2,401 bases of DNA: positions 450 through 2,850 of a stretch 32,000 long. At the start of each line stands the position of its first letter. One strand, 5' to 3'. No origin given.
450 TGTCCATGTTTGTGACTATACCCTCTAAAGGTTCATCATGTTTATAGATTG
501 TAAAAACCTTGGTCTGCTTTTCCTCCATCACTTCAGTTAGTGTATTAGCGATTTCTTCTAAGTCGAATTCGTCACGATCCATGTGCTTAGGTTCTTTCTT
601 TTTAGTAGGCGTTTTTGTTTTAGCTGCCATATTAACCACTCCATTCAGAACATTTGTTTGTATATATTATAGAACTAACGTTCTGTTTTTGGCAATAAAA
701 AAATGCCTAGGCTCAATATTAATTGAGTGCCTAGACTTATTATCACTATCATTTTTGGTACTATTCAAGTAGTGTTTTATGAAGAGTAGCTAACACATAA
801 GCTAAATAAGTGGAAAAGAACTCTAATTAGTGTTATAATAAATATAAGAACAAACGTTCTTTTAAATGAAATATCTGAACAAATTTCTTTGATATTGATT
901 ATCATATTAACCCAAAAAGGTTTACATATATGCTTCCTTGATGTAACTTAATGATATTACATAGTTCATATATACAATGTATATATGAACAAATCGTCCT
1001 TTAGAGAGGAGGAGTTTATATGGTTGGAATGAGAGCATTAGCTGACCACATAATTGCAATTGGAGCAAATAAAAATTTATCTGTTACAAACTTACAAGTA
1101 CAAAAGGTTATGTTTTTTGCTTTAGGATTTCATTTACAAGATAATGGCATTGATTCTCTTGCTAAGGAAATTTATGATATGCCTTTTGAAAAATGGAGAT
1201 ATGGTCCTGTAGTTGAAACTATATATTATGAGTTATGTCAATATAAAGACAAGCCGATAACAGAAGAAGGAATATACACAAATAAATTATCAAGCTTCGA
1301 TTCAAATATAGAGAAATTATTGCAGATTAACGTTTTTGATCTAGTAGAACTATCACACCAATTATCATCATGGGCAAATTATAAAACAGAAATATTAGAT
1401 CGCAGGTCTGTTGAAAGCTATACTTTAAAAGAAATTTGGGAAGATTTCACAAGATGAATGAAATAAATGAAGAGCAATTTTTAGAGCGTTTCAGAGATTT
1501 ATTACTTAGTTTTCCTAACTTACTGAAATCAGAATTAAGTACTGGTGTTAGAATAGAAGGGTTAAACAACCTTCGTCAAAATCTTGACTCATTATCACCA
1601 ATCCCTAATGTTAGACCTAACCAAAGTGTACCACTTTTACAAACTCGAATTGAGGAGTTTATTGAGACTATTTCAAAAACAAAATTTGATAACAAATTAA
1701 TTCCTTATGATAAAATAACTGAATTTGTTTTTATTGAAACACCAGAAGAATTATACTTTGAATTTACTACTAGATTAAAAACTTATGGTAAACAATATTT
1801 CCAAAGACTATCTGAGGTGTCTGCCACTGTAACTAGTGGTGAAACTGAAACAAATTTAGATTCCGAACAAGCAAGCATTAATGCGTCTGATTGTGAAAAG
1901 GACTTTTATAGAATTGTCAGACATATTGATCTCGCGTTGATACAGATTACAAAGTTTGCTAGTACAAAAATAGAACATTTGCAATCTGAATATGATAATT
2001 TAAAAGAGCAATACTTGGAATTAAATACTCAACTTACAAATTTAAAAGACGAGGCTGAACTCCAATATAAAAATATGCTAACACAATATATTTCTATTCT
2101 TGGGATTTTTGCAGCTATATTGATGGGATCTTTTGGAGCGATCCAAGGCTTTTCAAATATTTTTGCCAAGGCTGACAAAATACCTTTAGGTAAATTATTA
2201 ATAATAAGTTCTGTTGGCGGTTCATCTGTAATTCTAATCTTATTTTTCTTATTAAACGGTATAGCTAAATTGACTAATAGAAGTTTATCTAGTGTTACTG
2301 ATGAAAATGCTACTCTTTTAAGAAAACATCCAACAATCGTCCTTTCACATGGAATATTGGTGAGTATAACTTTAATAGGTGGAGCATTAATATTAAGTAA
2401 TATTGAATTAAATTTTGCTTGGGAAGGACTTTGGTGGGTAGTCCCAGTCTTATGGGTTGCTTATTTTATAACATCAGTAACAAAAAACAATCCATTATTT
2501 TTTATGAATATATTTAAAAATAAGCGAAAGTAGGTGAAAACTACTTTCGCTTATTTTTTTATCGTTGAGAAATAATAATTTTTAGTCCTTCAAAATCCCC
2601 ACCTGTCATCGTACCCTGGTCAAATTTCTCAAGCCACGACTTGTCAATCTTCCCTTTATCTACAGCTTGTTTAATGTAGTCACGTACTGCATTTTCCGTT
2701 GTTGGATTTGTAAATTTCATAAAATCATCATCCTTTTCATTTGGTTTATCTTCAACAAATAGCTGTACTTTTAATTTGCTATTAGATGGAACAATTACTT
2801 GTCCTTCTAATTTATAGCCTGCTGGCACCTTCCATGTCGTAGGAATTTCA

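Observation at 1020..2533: Panacea (DUF4065) gene coupled to a coiled-coil + 4-TM protein: candidate PanAT-like toxin-antitoxin / abortive-infection module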

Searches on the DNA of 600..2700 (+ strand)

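Call 7: search_dna_similar(query=window:700-2700:+, collection=phages, mode=near, max_rows=20)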
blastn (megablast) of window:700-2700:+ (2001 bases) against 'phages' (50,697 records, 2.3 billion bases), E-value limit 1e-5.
No match.
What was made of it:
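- Tried and rejected: Megablast of 700-2700 against 50,697 phage records found nothing (call 7).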

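Call 60: search_rna_families(source=window, start=600, end=2700, threshold=evalue, max_evalue=1)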
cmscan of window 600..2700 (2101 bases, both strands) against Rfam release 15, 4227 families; matches with E-value up to 1: 4.
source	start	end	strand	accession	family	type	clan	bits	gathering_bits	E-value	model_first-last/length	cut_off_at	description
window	2511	2562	-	RF00994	mir-1255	Gene; miRNA;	-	24.6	63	0.036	1-67/67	no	mir-1255 microRNA precursor family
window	2512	2563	+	RF00994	mir-1255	Gene; miRNA;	-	22.3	63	0.15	1-67/67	no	mir-1255 microRNA precursor family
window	2491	2556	+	RF01472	rli40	Gene; sRNA;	-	18.6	100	0.082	1-263/263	no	Listeria sRNA rli40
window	2082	2176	+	RF02219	ZNRD1-AS1_2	Gene; lncRNA;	-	18.6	60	0.14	1-76/76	no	ZNRD1 antisense RNA 1 conserved region 2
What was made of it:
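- Tried and rejected: Rfam on 600-2700 found nothing credible (call 60).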

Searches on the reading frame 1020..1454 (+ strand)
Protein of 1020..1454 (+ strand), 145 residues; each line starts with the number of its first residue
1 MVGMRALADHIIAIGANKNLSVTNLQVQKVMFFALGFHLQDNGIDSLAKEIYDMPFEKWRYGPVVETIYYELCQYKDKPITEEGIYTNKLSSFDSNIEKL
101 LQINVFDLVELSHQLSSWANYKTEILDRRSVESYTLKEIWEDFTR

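Call 3: search_protein_families(library=pfam, proteins=[window:1020-1454:+], max_evalue=1)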
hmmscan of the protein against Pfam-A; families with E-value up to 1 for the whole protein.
window:1020-1454:+ (145 aa): 1 family
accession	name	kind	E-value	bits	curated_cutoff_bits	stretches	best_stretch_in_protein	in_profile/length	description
PF13274.11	SocA_Panacea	-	2e-09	38.8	25.7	1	27-118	1-112/113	Antitoxin SocA-like, Panacea domain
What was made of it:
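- Checked: Pfam PF13274 SocA_Panacea gives E=2e-9 and 38.8 bits against a gathering score of 25.7 (call 3).
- Panacea domain above Pfam's threshold (call 3).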

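Call 4: search_protein_families(library=padloc, proteins=[window:1020-1454:+], max_evalue=1)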
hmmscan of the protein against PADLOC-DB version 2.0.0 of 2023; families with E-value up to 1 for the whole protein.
window:1020-1454:+ (145 aa): 0 families
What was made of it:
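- No match to any PADLOC defence model (call 4). No PADLOC defence model matches either protein (call 4).
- Tried and rejected: PADLOC gave no defence model (call 4).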

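Call 5: search_protein_families(library=phrogs, proteins=[window:1020-1454:+], max_evalue=1)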
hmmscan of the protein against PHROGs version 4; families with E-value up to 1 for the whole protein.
window:1020-1454:+ (145 aa): 3 families
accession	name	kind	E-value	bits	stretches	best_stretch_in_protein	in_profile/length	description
phrog_1281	-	unknown function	3.1e-29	103.1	1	1-143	7-150/195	-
phrog_10390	-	unknown function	3.9e-09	37.4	1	19-102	162-246/299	-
phrog_34681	-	unknown function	0.047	14.9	1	69-109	15-52/56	-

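Call 6: search_protein_families(library=ncbifam, proteins=[window:1020-1454:+], max_evalue=1)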
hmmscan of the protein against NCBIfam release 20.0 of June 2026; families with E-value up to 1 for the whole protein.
window:1020-1454:+ (145 aa): 2 families
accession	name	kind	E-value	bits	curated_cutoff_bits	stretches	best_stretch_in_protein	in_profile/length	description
NF047745.1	SocA_antitoxin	equivalog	5.4e-16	58.8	190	1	4-108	3-102/176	type VI toxin-antitoxin system SocA family antitoxin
NF041329.1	CmeU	subfamily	0.036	14.5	80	0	91-110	20-39/75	CmeU family protein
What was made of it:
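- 1020..1457 (+): panA: stand-alone Panacea (DUF4065) antitoxin, 145 aa. The SocA equivalog model scores 58.8 bits, below its cutoff of 190 (call 6).
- On SocAB type VI TA: 58.8 bits against a cutoff of 190 (call 6).
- Closest known: SocAB of Caulobacter crescentus. Same: The NCBIfam SocA model gives a partial hit of 58.8 bits (call 6).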

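Call 22: list_cluster_members(proteins=[P0072, P0061, P0001, P0003, P0083, window:1020-1454:+])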
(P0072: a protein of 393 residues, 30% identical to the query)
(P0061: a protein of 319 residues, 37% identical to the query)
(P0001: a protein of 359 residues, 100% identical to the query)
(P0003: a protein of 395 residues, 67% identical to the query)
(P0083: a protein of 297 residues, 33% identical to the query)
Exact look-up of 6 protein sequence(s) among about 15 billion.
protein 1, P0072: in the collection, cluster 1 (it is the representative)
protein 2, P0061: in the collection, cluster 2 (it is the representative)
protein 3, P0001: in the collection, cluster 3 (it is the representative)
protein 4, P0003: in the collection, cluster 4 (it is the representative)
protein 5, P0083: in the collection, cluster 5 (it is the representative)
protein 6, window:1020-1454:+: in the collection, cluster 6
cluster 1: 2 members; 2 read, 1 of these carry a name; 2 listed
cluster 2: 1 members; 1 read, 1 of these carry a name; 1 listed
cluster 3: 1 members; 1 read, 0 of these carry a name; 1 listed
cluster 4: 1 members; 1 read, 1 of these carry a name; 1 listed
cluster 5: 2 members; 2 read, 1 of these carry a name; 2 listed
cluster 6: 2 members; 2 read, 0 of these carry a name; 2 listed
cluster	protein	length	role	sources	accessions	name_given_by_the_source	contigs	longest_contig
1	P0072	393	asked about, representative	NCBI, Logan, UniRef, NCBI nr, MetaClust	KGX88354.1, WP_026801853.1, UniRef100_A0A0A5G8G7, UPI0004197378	hypothetical protein N781_11425 [Pontibacillus halophilus JSM 076056 = DSM 19796] | Uncharacterized protein n=1 Tax=Pontibacillus halophilus JSM 076056 = DSM 19796 ... | hypothetical protein [Pontibacillus halophilus]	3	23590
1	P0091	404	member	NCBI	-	-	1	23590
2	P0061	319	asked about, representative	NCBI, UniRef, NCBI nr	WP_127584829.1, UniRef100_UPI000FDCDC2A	hypothetical protein [Paenibacillus koleovorans] | hypothetical protein n=1 Tax=Paenibacillus koleovorans TaxID=121608 RepID=UPI000FDCDC2A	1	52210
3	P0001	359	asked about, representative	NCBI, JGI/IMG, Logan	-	-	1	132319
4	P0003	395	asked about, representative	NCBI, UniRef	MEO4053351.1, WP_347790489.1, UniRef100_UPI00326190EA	hypothetical protein [Solibacillus sp. CAU 1738] | hypothetical protein n=1 Tax=Solibacillus sp. CAU 1738 TaxID=3140363 RepID=UPI00326190EA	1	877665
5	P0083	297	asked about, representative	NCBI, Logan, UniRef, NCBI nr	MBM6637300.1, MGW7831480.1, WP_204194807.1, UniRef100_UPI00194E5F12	hypothetical protein [Staphylococcus xylosus] | hypothetical protein n=1 Tax=Staphylococcus xylosus TaxID=1288 RepID=UPI00194E5F12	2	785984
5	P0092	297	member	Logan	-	-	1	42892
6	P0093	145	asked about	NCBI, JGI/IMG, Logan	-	-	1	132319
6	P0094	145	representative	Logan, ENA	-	-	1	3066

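Call 38: search_protein_families(library=pfam, alignment_id=A2, max_evalue=0.001)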
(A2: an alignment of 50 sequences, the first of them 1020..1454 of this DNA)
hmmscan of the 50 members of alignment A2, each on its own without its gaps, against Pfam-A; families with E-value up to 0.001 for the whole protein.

A. member 1, window:1020-1454:+ (145 aa): 1 family
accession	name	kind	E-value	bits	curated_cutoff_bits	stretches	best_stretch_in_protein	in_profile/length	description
PF13274.11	SocA_Panacea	-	2e-09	38.8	25.7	1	27-118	1-112/113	Antitoxin SocA-like, Panacea domain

B. families by the number of members that match (of 50 scanned): 3 families
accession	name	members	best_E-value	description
PF13274.11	SocA_Panacea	46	6.1e-26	Antitoxin SocA-like, Panacea domain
PF12978.13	DUF3862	1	6.9e-38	Domain of Unknown Function with PDB structure (DUF3862)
PF25167.1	DUF7829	1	0.0005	Domain of unknown function (DUF7829)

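Call 68: search_solved_structures(query=A2, max_evalue=0.01)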
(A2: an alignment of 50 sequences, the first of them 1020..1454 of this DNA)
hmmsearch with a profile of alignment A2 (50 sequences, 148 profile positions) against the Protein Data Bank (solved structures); distinct sequences matched with E-value up to 0.01: 1.
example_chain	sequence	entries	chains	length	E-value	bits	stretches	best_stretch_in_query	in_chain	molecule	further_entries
9u78_A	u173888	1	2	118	5.7e-05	26.1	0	40-68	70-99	Single Chain Protein of De Novo Designed Helix Bundles-4EH2 with KDPV Loop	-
